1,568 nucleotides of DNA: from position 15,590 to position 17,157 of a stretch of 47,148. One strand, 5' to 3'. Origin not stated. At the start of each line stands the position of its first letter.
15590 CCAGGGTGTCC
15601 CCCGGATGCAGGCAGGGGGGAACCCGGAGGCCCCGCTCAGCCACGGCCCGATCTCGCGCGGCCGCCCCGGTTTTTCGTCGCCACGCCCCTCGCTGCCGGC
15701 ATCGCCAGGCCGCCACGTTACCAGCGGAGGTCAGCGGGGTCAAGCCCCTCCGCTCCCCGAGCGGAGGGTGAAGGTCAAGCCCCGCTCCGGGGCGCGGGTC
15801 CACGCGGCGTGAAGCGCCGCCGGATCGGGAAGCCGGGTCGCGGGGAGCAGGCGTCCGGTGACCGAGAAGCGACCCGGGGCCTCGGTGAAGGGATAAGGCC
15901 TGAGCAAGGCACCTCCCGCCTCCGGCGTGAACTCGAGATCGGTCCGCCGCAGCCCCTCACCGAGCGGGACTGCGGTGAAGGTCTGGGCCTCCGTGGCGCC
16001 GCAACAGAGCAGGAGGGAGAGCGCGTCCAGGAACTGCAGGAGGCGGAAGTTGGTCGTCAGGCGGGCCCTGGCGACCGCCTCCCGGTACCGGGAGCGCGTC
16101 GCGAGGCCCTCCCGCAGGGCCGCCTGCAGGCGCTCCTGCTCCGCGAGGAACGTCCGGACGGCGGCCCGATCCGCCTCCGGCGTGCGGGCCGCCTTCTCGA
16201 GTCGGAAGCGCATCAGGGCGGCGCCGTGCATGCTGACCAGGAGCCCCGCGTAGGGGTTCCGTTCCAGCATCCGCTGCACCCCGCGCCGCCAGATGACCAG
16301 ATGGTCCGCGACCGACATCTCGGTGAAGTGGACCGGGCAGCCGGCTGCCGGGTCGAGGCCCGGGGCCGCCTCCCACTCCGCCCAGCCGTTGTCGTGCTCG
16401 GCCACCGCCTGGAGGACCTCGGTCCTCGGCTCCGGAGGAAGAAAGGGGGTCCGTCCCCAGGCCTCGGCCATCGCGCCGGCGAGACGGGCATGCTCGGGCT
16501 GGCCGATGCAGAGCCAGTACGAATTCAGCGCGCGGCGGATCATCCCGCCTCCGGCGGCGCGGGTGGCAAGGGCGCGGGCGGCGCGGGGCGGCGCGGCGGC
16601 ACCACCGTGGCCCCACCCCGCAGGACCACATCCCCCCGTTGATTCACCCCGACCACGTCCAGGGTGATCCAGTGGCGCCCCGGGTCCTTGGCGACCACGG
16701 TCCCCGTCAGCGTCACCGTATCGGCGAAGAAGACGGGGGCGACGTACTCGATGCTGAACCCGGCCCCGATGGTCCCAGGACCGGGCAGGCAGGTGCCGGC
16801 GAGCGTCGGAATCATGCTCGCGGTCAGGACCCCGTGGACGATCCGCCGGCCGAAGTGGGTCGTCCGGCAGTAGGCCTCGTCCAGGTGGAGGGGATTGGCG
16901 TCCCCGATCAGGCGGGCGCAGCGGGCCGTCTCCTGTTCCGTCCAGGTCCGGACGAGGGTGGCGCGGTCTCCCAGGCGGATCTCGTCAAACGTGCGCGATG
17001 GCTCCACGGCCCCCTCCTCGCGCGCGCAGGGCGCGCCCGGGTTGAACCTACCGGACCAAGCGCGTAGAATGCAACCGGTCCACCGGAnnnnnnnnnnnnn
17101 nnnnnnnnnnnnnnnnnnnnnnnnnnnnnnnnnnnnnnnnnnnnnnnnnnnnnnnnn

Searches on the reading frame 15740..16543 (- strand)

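Call 13: search_protein_families(library=pfam, proteins=[window:15740-16543:-], max_evalue=0.01)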
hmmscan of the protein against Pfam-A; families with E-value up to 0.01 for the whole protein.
window:15740-16543:- (267 aa): 1 family
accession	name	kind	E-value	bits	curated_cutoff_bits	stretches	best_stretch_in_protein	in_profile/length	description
PF13030.11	DUF3891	-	8e-53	179.9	24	1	1-234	1-218/219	Protein of unknown function (DUF3891)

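Call 49: search_protein_families(library=ncbifam, proteins=[window:15740-16540:-], max_evalue=0.001)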
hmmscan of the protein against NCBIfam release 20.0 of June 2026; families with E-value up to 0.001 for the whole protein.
window:15740-16540:- (266 aa): 0 families

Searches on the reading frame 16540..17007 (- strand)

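Call 13: search_protein_families(library=pfam, proteins=[window:16540-17007:-], max_evalue=0.01)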
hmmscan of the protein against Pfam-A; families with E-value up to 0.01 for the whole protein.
window:16540-17007:- (155 aa): 2 families
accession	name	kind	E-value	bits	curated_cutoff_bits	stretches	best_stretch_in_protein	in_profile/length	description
PF01575.25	MaoC_dehydratas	-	1.6e-13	50.8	27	1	20-112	16-109/123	MaoC like domain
PF03061.28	4HBT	-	0.0046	17.7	20.6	0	71-106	18-58/79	Thioesterase superfamily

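Call 49: search_protein_families(library=ncbifam, proteins=[window:16540-17004:-], max_evalue=0.001)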
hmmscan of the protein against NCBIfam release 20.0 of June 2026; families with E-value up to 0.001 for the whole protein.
window:16540-17004:- (154 aa): 5 families
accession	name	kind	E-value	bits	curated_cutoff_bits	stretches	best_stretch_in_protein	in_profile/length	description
NF006045.0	PRK08190.1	subfamily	6.2e-34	117.6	282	1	3-139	8-144/467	bifunctional enoyl-CoA hydratase/phosphate acetyltransferase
TIGR02278.1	PaaN-DH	equivalog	8.3e-09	34.2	562.8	1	4-127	523-653/664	phenylacetic acid degradation bifunctional protein PaaZ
NF010246.0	PRK13693.1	equivalog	6e-06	26.3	203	1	4-117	4-122/142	(3R)-hydroxyacyl-ACP dehydratase subunit HadB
NF038241.1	RipB_Ich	equivalog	0.00018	21.4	340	1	29-135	49-161/175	(R)-specific enoyl-CoA hydratase RipB/Ich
NF040620.1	fused_HadA_HadB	exception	0.00095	18.7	350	0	4-115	194-309/329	fused (3R)-hydroxyacyl-ACP dehydratase subunits HadA/HadB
